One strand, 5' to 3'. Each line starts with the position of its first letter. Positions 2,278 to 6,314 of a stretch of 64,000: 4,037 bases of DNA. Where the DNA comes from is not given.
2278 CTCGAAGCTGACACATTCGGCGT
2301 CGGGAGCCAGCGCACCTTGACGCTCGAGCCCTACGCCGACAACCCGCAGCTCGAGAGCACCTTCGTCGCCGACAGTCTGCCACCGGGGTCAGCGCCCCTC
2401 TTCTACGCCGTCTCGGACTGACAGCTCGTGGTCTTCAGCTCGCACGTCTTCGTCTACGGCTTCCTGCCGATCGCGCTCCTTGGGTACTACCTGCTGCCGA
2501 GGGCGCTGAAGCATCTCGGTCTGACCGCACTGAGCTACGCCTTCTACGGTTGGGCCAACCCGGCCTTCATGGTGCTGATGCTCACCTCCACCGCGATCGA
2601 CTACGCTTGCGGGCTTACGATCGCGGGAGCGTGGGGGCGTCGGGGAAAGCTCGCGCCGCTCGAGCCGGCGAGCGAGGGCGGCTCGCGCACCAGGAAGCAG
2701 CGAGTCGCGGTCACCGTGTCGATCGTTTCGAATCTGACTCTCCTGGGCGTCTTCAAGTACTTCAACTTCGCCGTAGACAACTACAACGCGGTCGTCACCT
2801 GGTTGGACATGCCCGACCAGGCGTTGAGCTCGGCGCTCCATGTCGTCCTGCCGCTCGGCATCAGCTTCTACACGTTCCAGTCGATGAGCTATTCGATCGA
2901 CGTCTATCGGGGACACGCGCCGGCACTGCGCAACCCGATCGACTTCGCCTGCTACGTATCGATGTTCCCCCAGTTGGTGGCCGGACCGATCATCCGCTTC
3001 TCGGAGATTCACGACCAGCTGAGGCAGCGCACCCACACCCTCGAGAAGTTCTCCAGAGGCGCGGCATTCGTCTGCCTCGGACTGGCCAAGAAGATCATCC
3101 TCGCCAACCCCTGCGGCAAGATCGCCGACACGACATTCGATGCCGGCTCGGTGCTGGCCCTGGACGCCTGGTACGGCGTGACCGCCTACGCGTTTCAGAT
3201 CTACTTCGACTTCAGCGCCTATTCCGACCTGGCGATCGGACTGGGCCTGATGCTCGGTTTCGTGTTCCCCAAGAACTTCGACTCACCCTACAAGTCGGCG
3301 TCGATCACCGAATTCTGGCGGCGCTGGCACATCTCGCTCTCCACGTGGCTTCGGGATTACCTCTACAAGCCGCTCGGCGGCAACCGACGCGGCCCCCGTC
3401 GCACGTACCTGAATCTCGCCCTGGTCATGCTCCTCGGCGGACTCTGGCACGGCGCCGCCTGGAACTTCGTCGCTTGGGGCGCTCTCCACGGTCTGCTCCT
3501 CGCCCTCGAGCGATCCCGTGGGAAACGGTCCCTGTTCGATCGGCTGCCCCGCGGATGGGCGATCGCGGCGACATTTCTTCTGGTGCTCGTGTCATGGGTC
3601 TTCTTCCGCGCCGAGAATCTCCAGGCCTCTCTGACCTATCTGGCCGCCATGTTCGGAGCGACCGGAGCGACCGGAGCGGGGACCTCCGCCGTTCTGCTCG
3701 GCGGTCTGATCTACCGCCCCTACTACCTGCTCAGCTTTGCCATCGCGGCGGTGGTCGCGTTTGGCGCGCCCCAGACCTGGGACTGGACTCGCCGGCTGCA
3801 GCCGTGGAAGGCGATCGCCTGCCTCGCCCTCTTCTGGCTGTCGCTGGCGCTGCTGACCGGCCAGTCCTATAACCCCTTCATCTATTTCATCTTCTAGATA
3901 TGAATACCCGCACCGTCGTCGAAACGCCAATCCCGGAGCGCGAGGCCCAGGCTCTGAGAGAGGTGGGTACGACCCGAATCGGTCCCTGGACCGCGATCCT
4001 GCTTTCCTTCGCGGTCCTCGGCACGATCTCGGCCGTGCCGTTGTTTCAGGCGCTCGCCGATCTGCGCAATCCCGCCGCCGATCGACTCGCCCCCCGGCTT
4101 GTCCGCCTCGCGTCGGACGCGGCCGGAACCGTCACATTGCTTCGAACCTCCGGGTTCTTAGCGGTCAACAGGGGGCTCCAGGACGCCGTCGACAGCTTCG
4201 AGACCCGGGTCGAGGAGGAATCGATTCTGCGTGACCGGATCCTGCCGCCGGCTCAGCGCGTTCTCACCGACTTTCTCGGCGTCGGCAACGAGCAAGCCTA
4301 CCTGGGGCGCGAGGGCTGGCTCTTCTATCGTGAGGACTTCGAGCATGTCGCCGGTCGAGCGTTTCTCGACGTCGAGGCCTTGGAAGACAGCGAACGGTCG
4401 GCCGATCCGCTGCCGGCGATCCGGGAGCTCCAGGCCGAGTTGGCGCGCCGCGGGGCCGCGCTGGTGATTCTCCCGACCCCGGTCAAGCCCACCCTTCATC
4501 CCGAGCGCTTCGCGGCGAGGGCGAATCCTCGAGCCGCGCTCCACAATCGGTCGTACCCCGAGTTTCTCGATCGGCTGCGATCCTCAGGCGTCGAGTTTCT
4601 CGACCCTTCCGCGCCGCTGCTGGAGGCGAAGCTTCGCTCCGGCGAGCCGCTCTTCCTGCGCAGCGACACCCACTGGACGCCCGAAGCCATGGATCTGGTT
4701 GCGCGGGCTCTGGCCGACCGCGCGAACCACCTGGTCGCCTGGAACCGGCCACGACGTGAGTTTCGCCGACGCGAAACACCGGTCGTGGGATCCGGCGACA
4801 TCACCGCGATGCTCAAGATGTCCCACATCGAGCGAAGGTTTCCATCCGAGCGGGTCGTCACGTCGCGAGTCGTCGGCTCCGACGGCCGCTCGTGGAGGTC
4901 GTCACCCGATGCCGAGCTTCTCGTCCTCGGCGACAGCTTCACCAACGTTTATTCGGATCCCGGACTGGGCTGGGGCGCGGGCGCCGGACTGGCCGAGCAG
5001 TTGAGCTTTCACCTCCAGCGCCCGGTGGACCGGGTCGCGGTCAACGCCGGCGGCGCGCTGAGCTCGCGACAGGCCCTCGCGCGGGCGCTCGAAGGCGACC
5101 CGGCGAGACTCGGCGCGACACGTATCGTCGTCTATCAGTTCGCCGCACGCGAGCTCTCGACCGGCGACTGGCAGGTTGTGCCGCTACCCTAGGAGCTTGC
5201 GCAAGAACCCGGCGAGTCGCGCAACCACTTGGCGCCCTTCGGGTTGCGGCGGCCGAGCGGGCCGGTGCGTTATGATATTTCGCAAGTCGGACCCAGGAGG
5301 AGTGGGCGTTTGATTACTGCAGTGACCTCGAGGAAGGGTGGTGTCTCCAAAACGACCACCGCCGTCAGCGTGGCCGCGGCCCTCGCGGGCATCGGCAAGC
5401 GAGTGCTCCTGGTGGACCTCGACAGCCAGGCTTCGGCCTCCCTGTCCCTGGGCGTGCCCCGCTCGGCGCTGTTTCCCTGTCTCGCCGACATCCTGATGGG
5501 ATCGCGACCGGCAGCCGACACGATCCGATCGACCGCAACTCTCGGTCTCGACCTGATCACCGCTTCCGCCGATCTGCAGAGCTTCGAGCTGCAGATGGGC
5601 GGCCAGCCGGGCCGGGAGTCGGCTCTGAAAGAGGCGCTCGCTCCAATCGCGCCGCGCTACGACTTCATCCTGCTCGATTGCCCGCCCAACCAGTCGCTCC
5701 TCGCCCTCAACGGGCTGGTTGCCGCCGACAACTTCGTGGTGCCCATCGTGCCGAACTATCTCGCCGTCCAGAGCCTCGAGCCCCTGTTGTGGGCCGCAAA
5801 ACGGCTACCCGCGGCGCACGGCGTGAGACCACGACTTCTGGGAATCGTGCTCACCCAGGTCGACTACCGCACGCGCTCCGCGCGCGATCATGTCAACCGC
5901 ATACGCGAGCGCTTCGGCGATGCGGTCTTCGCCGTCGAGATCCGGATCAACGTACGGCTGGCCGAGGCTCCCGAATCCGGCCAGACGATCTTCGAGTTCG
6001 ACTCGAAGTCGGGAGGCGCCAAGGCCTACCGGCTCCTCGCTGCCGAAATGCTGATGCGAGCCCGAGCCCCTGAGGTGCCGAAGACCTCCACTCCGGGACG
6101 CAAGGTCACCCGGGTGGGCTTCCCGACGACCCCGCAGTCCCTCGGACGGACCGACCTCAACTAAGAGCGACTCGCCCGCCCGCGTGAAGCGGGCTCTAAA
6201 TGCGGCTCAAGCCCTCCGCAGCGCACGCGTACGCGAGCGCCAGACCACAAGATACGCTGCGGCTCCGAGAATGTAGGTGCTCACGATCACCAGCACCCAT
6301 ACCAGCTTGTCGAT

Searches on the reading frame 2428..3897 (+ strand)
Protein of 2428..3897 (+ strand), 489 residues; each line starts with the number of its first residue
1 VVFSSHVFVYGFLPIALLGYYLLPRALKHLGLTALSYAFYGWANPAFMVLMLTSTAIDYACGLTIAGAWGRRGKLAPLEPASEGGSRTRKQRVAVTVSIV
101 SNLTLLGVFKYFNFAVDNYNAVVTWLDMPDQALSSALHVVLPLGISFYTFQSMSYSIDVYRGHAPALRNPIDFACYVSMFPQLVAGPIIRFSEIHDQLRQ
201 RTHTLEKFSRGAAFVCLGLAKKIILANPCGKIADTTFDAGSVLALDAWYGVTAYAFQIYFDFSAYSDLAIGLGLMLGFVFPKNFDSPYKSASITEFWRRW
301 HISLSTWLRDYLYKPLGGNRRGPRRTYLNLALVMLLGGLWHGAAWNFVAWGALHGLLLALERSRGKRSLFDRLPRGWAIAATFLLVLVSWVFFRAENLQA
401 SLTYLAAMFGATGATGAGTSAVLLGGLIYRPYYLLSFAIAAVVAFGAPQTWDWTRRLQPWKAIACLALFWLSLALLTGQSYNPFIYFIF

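Call 32: search_protein_families(library=ncbifam, proteins=[window:2428-3897:+], max_evalue=1e-12)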
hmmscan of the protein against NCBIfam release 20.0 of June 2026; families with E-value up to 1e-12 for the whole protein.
window:2428-3897:+ (489 aa): 1 family
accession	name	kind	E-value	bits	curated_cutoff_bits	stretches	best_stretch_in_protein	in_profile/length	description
TIGR04091.1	LTA_dltB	equivalog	7.1e-47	160.4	375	1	138-393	106-376/380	D-alanyl-lipoteichoic acid biosynthesis protein DltB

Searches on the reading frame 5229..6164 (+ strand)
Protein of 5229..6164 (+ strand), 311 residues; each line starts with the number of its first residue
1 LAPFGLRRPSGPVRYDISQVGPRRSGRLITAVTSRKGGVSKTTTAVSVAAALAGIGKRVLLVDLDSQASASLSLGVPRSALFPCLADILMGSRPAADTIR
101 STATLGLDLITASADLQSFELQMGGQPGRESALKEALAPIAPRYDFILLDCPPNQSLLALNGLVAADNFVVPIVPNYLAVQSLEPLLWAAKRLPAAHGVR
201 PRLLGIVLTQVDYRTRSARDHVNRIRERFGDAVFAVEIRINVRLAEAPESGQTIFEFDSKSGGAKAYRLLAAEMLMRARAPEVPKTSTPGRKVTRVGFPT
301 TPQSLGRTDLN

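Call 32: search_protein_families(library=ncbifam, proteins=[window:5229-6164:+], max_evalue=1e-12)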
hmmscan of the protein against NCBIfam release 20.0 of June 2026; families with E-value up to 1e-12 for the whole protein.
window:5229-6164:+ (311 aa): 6 families
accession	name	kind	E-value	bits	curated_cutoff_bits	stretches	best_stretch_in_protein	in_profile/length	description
TIGR03453.1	partition_RepA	equivalog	1.4e-26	93.3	348.45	1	29-267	106-363/387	plasmid partitioning protein RepA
NF041546.1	ParA_partition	equivalog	7.1e-26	91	180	0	29-71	1-43/203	ParA family partition ATPase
NF010443.0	PRK13869.1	subfamily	1.2e-20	73.7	446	1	17-193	109-301/405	plasmid-partitioning protein RepA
TIGR01969.1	minD_arch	subfamily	2.6e-19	69.4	201.75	1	30-289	3-245/251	cell division ATPase MinD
TIGR03371.1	cellulose_yhjQ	equivalog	5.5e-14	52.2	157.85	1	31-272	5-239/246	cellulose biosynthesis protein BcsQ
NF041283.1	PrgP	equivalog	1.7e-13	50.5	400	1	31-258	6-242/297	ParA superfamily DNA segregation protein PrgP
